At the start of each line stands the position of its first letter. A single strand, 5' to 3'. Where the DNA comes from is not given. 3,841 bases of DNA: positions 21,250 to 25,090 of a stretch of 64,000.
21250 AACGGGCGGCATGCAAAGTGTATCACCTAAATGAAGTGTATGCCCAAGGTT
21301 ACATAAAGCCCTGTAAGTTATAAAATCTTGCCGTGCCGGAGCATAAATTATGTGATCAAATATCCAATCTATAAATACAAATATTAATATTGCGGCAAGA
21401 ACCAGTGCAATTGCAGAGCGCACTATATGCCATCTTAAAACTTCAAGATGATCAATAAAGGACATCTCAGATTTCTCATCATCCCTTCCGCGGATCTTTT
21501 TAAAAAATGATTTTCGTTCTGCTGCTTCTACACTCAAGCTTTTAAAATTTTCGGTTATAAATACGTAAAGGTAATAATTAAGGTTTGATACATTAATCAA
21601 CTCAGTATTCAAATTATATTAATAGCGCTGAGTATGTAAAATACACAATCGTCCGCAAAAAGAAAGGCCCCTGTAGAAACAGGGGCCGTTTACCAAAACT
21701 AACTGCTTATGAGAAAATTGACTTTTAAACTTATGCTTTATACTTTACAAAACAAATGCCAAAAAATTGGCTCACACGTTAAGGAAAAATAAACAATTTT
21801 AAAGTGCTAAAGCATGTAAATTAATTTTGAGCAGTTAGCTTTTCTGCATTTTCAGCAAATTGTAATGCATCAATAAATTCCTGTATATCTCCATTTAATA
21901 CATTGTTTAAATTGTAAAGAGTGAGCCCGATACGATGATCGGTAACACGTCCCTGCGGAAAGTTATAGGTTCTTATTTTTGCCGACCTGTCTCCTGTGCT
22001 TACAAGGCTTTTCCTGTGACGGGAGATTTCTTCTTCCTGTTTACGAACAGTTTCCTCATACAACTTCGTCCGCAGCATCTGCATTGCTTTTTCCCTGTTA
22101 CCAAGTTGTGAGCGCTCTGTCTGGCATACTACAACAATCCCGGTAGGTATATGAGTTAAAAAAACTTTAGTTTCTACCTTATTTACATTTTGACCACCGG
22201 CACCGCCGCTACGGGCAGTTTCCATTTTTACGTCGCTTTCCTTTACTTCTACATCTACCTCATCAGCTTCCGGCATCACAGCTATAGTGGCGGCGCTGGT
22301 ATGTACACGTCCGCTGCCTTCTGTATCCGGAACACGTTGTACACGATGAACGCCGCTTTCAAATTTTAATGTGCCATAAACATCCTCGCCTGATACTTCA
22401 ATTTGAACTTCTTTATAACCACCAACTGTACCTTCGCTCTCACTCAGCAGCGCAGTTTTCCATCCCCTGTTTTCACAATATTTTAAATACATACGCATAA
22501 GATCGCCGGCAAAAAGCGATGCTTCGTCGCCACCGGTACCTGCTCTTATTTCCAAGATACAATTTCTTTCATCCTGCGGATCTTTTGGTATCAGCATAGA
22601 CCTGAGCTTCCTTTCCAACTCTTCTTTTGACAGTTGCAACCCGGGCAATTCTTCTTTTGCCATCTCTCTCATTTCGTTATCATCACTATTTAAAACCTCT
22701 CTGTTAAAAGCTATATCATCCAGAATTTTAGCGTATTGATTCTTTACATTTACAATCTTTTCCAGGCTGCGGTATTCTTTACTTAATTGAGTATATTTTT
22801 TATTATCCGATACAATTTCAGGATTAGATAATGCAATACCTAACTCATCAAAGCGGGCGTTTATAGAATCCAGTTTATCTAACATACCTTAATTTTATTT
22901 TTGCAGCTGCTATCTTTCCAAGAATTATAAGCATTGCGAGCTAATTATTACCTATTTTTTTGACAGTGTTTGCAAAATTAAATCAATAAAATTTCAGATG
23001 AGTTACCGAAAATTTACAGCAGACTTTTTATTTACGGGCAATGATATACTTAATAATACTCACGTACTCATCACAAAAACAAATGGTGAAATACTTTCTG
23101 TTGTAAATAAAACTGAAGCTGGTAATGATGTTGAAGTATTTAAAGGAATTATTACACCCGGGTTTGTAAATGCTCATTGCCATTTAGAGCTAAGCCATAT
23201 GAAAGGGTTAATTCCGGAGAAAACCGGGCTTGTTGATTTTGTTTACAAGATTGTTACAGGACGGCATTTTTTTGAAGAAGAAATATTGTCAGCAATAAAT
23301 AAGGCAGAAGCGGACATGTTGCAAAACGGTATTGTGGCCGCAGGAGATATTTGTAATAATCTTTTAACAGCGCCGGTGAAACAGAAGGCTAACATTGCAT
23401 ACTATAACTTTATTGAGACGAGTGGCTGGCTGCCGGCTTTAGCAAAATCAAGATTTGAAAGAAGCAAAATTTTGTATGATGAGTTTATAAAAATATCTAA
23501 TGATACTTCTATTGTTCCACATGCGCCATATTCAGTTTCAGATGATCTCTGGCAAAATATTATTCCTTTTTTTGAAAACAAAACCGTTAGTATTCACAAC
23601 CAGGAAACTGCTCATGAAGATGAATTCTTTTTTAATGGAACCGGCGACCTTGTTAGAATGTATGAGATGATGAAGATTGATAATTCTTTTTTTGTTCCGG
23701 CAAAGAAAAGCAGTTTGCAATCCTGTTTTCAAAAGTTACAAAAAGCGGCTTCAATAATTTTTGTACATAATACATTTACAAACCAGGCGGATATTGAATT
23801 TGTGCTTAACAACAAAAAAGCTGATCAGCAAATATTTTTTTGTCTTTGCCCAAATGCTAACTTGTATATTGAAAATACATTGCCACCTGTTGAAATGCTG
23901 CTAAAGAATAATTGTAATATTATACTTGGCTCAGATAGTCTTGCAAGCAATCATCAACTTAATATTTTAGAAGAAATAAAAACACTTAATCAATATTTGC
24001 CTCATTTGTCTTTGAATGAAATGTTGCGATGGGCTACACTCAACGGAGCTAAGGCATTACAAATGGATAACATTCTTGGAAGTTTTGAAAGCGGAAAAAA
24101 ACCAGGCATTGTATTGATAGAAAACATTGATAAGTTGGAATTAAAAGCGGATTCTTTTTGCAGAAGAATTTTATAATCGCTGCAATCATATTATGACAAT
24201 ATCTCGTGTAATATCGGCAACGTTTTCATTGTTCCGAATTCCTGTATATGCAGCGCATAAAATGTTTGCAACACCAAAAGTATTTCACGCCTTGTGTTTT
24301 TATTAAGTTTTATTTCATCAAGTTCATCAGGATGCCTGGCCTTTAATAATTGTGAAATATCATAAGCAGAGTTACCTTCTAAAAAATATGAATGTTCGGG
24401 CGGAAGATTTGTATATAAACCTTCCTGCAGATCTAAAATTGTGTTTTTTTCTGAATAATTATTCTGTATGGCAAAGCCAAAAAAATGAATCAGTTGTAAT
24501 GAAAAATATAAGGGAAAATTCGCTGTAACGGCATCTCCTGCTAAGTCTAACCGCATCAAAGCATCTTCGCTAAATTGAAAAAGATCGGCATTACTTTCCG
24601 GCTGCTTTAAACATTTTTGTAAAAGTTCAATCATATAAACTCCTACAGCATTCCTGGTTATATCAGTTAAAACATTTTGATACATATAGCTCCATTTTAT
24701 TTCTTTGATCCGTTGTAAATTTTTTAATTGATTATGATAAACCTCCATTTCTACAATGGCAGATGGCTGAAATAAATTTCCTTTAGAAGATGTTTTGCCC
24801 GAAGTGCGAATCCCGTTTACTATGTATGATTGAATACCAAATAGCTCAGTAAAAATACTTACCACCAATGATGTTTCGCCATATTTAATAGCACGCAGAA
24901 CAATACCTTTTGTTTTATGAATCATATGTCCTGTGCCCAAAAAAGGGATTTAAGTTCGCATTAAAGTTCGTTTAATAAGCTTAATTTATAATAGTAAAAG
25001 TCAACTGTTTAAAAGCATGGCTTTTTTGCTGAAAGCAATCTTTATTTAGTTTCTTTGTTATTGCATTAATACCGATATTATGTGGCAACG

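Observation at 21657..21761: Candidate sigma54-dependent small RNA between prfA and tatC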

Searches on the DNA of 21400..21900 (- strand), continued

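Call 56: search_with_rna_model(model_id=R1, sources=[window, L081, L082, L083, L084, L085, L086, L087, L088, L089, L090, L091, L092, L093, L096, L097, L098, L099, L100, L101, L102, L103, L104, L105, L106, L107, L108, L109, L110, L111, L112, L113, L114, L115, L117, L118, L119, L121, L123, L124, L125, L126, L127, L128, L129, L130, L131, L132, L133, L134, L135, L136, L137, L138, L139, L140, L141, L142, L143, L144, L145, L146, L148, L149, L150, L151, L152, L153, L154, L155, L156, L157, L158, L159, L160, L161, L162, L164, L165, L166, L167, L168, L169, L170, L171, L172, L173, L174, L176, L177, L178, L179, L181, L182, L183, L184, L187, L188, L190], max_evalue=0.0001, make_alignment=true)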
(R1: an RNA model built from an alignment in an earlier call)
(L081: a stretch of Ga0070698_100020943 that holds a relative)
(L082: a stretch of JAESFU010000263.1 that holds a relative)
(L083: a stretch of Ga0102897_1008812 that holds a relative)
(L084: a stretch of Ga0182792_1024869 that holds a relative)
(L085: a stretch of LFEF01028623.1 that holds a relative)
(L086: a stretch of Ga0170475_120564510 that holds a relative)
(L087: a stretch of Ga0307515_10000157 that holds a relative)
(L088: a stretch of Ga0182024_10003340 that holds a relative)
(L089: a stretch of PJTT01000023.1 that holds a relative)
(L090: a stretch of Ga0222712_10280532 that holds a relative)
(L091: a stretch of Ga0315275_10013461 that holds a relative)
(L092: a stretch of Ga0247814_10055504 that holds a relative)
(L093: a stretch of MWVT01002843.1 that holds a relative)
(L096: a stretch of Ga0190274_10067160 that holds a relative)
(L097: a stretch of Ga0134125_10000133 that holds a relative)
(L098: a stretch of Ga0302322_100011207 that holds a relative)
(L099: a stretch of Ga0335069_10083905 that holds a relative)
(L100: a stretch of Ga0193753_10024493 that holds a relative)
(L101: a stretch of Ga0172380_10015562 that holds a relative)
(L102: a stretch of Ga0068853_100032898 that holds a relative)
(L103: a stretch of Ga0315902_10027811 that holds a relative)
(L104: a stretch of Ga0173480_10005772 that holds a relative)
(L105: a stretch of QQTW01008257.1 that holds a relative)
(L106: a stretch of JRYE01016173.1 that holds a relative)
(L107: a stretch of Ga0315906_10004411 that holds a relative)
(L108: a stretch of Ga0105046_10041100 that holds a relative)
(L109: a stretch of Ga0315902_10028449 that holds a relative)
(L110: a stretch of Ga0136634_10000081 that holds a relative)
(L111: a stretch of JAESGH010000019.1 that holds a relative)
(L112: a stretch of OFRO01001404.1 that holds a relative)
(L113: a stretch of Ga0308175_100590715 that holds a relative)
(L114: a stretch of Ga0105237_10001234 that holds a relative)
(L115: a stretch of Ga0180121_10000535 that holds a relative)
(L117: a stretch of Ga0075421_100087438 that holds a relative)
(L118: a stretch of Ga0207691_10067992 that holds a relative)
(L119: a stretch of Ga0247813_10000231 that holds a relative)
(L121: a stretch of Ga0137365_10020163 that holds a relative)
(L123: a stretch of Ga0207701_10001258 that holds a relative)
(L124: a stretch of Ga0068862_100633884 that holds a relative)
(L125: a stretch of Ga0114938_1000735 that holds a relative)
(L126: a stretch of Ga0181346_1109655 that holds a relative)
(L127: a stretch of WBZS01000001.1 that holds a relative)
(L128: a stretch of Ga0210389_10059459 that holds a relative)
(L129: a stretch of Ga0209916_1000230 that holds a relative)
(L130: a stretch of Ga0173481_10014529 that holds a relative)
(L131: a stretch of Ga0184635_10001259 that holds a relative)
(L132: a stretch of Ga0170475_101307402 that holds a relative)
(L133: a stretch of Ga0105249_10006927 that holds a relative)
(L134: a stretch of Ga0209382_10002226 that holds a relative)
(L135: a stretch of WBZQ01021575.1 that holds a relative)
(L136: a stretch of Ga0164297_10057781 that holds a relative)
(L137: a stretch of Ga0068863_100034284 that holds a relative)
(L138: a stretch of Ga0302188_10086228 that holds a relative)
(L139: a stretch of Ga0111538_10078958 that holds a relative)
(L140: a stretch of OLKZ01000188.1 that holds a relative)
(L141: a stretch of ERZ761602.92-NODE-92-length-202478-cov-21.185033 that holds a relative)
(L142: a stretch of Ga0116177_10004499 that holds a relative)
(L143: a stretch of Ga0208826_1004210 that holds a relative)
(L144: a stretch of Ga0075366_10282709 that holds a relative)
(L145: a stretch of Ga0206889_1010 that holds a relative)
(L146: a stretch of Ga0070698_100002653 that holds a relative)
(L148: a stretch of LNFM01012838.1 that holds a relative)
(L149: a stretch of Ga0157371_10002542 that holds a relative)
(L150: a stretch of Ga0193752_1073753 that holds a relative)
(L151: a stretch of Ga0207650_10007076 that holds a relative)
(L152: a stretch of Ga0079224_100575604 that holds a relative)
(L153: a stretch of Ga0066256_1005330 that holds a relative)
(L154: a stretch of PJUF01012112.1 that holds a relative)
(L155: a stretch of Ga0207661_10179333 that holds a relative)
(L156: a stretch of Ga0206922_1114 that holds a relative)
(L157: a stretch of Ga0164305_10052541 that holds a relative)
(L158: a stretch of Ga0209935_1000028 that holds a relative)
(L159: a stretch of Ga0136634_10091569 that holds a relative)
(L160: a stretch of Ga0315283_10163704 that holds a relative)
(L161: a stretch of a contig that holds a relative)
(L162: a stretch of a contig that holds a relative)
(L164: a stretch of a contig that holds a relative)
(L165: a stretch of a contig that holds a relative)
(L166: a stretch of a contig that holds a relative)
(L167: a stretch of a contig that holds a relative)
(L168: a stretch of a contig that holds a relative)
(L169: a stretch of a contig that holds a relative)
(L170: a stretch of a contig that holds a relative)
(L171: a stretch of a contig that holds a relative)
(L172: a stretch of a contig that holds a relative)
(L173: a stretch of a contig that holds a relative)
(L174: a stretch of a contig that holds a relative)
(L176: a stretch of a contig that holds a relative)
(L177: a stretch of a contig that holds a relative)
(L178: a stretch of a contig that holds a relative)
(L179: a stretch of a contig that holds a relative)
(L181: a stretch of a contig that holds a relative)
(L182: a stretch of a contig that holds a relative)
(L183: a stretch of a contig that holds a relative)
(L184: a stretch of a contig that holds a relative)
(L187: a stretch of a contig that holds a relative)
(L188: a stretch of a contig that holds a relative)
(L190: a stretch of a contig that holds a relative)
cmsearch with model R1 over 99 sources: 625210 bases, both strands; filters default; matches with E-value up to 0.0001: 103.
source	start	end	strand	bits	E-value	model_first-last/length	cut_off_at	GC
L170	982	1078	-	101.1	1.4e-22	1-97/97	no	0.35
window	21650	21747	-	99.1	4.4e-22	1-97/97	no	0.38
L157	962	1058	-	98.4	6.7e-22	1-97/97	no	0.34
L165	8626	8722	-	97.5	1.1e-21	1-97/97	no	0.37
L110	8128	8223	-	96.9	1.7e-21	1-97/97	no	0.35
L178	4929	5024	-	96.7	1.8e-21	1-97/97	no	0.33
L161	821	917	-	96.5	2.1e-21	1-97/97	no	0.32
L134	249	344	+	96.3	2.4e-21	1-97/97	no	0.33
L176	2411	2507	+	96.2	2.5e-21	1-97/97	no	0.34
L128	1744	1840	-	95.9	2.9e-21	1-97/97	no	0.33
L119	2882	2978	-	95.5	3.9e-21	1-97/97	no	0.4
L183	669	765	+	95.4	4e-21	1-97/97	no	0.37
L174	185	281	+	95.3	4.2e-21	1-97/97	no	0.33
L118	248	343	-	94.6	6.4e-21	1-97/97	no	0.33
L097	9809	9905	-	94.4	7.2e-21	1-97/97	no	0.33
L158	3413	3509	+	94.4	7.3e-21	1-97/97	no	0.36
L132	762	858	-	94.2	8.3e-21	1-97/97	no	0.34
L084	481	576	+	94.1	8.9e-21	1-97/97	no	0.39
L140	1918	2013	+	94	9.1e-21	1-97/97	no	0.35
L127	2294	2390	+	93.8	1e-20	1-97/97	no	0.38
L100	308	403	+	93.6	1.2e-20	1-97/97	no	0.3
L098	7177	7273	+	93.6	1.2e-20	1-97/97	no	0.32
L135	712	807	-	92.9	1.7e-20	1-97/97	no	0.32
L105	1382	1477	-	92.7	2e-20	1-97/97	no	0.34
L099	693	788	+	92.7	2e-20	1-97/97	no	0.42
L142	4588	4684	+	92.4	2.4e-20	1-97/97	no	0.36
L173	649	744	-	92.1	2.8e-20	1-97/97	no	0.33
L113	1026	1121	-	90.7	6.3e-20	1-97/97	no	0.36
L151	6597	6692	-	90.6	7e-20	1-97/97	no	0.35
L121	4070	4165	-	90.3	8.1e-20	1-97/97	no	0.33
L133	2885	2981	-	90.3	8.1e-20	1-97/97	no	0.33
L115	487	582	+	89.9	1e-19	1-97/97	no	0.38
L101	1617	1712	-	89.5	1.3e-19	1-97/97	no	0.44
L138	136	231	+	89.4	1.4e-19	1-97/97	no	0.41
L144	295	390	+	89.2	1.6e-19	1-97/97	no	0.34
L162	1436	1533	-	88.8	2.1e-19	1-97/97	no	0.37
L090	607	702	-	88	3.2e-19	1-97/97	no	0.33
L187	1667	1762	-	87.7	4e-19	1-97/97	no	0.33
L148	9631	9726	-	87.3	4.9e-19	1-97/97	no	0.33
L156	1323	1418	+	87.3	4.9e-19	1-97/97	no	0.43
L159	445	540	-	87.1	5.5e-19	1-97/97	no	0.35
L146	8178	8273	+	86.7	6.8e-19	1-97/97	no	0.28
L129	9439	9534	-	86.7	6.9e-19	1-97/97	no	0.32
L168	958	1053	-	86.4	8.6e-19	1-97/97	no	0.36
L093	1303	1398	-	86.3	8.8e-19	1-97/97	no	0.38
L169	2139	2235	-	86.1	9.8e-19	1-97/97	no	0.31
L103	5053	5148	+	85.9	1.1e-18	1-97/97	no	0.39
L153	3498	3593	+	85.2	1.7e-18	1-97/97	no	0.36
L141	278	374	-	85.1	1.8e-18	1-97/97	no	0.37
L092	216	311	-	84.9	2.1e-18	1-97/97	no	0.4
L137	3859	3954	-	84.8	2.1e-18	1-97/97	no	0.36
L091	6516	6611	+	84.6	2.5e-18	1-97/97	no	0.35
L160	630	725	-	84.6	2.5e-18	1-97/97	no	0.35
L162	1287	1383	-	84.5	2.5e-18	1-97/97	no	0.33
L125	4324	4419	-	84.3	2.8e-18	1-97/97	no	0.35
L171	1092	1187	+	84.3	2.9e-18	1-97/97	no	0.4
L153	3332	3427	+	84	3.6e-18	1-97/97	no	0.36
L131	3698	3793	-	83.1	5.9e-18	1-97/97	no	0.25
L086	440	535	+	82.5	8.5e-18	1-97/97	no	0.34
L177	4993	5089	-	82.4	9.1e-18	1-97/97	no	0.35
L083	3080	3175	+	82.3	9.3e-18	1-97/97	no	0.36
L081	4732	4827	-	81.4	1.6e-17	1-97/97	no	0.29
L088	943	1017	-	81.4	1.6e-17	23-97/97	no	0.37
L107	2017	2113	+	80.9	2.2e-17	1-97/97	no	0.37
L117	266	361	-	80.4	2.9e-17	1-97/97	no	0.35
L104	2615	2710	+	80.3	3.1e-17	1-97/97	no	0.26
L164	712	807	-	80.1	3.6e-17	1-97/97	no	0.33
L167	3403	3498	+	79.6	4.7e-17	1-97/97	no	0.31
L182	1340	1435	-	79.3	5.5e-17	1-97/97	no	0.36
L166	13035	13131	-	77.7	1.4e-16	1-97/97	no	0.38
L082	228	323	+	77.5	1.6e-16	1-97/97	no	0.39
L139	704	800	-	77.1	2.1e-16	1-97/97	no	0.39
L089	6634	6730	+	76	3.9e-16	1-97/97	no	0.34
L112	3080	3178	-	75.5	5.4e-16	1-97/97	no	0.34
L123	1977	2071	-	75.1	7e-16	1-97/97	no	0.35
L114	11005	11101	-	74.9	7.6e-16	1-97/97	no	0.39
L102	4183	4280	+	74.6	9e-16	1-97/97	no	0.39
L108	4918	5017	-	72.9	2.4e-15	1-97/97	no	0.32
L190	1392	1486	+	72.6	3.1e-15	1-97/97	no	0.34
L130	87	183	+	72.3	3.5e-15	1-97/97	no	0.29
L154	659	757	+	72.1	4e-15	1-97/97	no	0.31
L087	12603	12701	-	71.9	4.6e-15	1-97/97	no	0.35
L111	2537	2634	-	71.3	6.6e-15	1-97/97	no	0.42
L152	959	1056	-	70.4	1.1e-14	1-97/97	no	0.31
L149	7360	7457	+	70.3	1.2e-14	1-97/97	no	0.36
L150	68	163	-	70.1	1.3e-14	1-97/97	no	0.36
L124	393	488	-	68.4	3.5e-14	1-97/97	no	0.35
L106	4864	4961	-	68.3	3.9e-14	1-97/97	no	0.36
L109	2136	2232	-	67.9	4.9e-14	1-97/97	no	0.41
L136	96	193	+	66.6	1e-13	1-97/97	no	0.43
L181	1091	1186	-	66.6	1e-13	1-97/97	no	0.39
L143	8881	8978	+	64.5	3.6e-13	1-97/97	no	0.35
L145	4256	4352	+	63.2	7.9e-13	1-97/97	no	0.3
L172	2750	2847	+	60.8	3.3e-12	1-97/97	no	0.38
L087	7125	7220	-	58.7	1.1e-11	1-97/97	no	0.34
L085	2927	3022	-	57.8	1.9e-11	1-97/97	no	0.39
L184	339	435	+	56.6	3.9e-11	1-97/97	no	0.41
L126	784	879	-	54.7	1.2e-10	1-97/97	no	0.36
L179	2039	2138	-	54.1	1.7e-10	1-97/97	no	0.35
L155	1738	1800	-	53.5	2.5e-10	34-97/97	no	0.43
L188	1505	1604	-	52.8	3.8e-10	1-97/97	no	0.35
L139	388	488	-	40.7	4.9e-07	1-97/97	no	0.39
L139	943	1037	-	34.8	1.6e-05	1-97/97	no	0.37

Alignment A2: 103 matches aligned to the model, 122 columns, each read 5' to 3' on its own strand. Consensus structure (alignment columns), stored with it:
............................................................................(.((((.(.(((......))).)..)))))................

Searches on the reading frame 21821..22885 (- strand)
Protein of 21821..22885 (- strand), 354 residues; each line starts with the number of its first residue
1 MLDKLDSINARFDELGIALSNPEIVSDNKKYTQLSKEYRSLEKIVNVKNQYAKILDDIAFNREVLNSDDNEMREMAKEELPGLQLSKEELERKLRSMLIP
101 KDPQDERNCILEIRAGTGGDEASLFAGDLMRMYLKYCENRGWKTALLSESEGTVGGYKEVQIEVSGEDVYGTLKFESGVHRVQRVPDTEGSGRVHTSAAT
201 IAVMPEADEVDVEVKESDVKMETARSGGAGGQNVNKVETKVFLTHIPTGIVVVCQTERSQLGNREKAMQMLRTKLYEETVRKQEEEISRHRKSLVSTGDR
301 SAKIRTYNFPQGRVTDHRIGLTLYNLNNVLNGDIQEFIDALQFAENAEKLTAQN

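Call 6: find_related_loci(query=window:21821-22885:-, collection=genome_contigs, flank=3000)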
Query window:21821-22885:- (354 aa) in genome_contigs; peptide patterns used: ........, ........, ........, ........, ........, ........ (x = any residue, [..] = any of these).
600 stretches matched a pattern (row limit reached: there are more); 552 encode a relative of the query (tblastn E <= 1e-3); the best 80 are kept; 80 distinct loci.
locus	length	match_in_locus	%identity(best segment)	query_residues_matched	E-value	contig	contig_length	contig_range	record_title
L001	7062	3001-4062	86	1-354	0e+0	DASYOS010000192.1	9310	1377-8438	MAG TPA_asm: Chitinophagaceae bacterium isolate SMAG_U4435 k141_12841, whole genome shotgun sequence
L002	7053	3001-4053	86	1-351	0e+0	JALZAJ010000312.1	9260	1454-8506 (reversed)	MAG: Bacteroidota bacterium isolate KAP bin88 SD1490-92_k127_154480, whole genome shotgun sequence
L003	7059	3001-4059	84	1-353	0e+0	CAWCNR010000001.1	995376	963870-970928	MAG: uncultured Bacteroidetes bacterium isolate MFD04944.bin.1.290 genome assembly, contig: contig_17122, whole genome s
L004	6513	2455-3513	86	1-353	0e+0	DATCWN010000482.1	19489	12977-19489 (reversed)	MAG TPA_asm: Hanamia sp. isolate SMAG_U7412 k141_20661, whole genome shotgun sequence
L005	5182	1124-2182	87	1-353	0e+0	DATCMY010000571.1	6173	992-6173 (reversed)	MAG TPA_asm: Hanamia sp. isolate SMAG_U7161 k141_185481, whole genome shotgun sequence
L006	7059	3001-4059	83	1-353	0e+0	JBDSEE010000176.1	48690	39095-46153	MAG: Ferruginibacter sp. isolate cluster1_bin.198 k127_3156504, whole genome shotgun sequence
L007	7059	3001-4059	84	1-353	0e+0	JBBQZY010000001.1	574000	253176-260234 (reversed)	MAG: Chitinophagales bacterium isolate Co_metawrap_2267 Cmw_2267_k141_2107237_length_574000_cov_46.9994, whole genome sh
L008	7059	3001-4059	86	1-353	0e+0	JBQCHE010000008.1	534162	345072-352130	MAG: Ginsengibacter sp. isolate bin704 k141_895179, whole genome shotgun sequence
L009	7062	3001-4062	83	1-354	0e+0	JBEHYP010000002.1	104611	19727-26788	MAG: Bacteroidota bacterium isolate ESF1.bin.55 NODE_220_length_104611_cov_4.705795, whole genome shotgun sequence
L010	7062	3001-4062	81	1-354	0e+0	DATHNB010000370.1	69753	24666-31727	MAG TPA_asm: Ferruginibacter sp. isolate SMAG_U12647 k141_2393585, whole genome shotgun sequence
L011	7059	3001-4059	86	1-353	0e+0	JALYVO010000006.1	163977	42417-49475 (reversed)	MAG: Bacteroidota bacterium isolate LAG bin45 SD1463_NODE_6_length_163977_cov_5.172054, whole genome shotgun sequence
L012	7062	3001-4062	82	1-354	0e+0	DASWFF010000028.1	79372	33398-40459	MAG TPA_asm: Puia sp. isolate SMAG_U2782 k141_2041928, whole genome shotgun sequence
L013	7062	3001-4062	83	1-354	0e+0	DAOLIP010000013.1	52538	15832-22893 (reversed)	MAG TPA_asm: Ferruginibacter sp. isolate AMR_MDS_0287 NODE_74_length_52538_cov_5.794086, whole genome shotgun sequence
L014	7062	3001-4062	82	1-354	0e+0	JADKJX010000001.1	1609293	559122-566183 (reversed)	MAG: Chitinophagaceae bacterium isolate Vibo_18-Q3-R45-57_BATAC.460 tig00000330-10-16079620, whole genome shotgun sequen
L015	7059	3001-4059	83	1-353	0e+0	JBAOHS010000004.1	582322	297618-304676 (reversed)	MAG: Ferruginibacter sp. isolate AS_Ams2_Bin23 np1-np2_contig_1164, whole genome shotgun sequence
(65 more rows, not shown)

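Call 54: search_protein_families(library=ncbifam, proteins=[window:21821-22885:-], max_evalue=1e-10)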
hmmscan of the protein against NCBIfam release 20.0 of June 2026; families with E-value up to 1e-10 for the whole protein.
window:21821-22885:- (354 aa): 5 families
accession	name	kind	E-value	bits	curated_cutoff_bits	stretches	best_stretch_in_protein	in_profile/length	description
TIGR00019.1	prfA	equivalog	7.5e-153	508.7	423.25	1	1-351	6-356/361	peptide chain release factor 1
NF001859.2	PRK00591.1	equivalog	7.7e-152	505.4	400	1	5-350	1-347/347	peptide chain release factor 1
TIGR00020.2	prfB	exception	1.6e-89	300.4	370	1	5-340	17-350/353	peptide chain release factor 2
TIGR03072.1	release_prfH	equivalog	5.9e-22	78.2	166.65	1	110-307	2-195/200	peptide chain release factor H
NF006718.0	PRK09256.1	equivalog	2.4e-11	43.5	100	0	211-244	9-42/140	alternative ribosome rescue aminoacyl-tRNA hydrolase ArfB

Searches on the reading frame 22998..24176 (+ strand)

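Call 37: search_protein_families(library=pfam, proteins=[window:22998-24176:+])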
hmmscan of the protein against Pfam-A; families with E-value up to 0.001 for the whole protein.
window:22998-24176:+ (392 aa): 2 families
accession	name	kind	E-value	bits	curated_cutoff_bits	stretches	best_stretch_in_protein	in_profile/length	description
PF01979.26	Amidohydro_1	-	1.1e-29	104.2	25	1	51-376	1-320/345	Amidohydrolase family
PF07969.17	Amidohydro_3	-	0.00015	21.9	29.7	0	294-379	355-448/472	Amidohydrolase family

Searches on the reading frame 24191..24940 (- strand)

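Call 54: search_protein_families(library=ncbifam, proteins=[window:24191-24940:-], max_evalue=1e-10)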
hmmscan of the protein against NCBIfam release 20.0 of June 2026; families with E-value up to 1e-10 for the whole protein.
window:24191-24940:- (249 aa): 1 family
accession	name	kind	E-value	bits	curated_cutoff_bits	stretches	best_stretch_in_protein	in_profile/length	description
TIGR00613.1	reco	equivalog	2.5e-20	73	48.7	1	9-233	2-227/239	DNA repair protein RecO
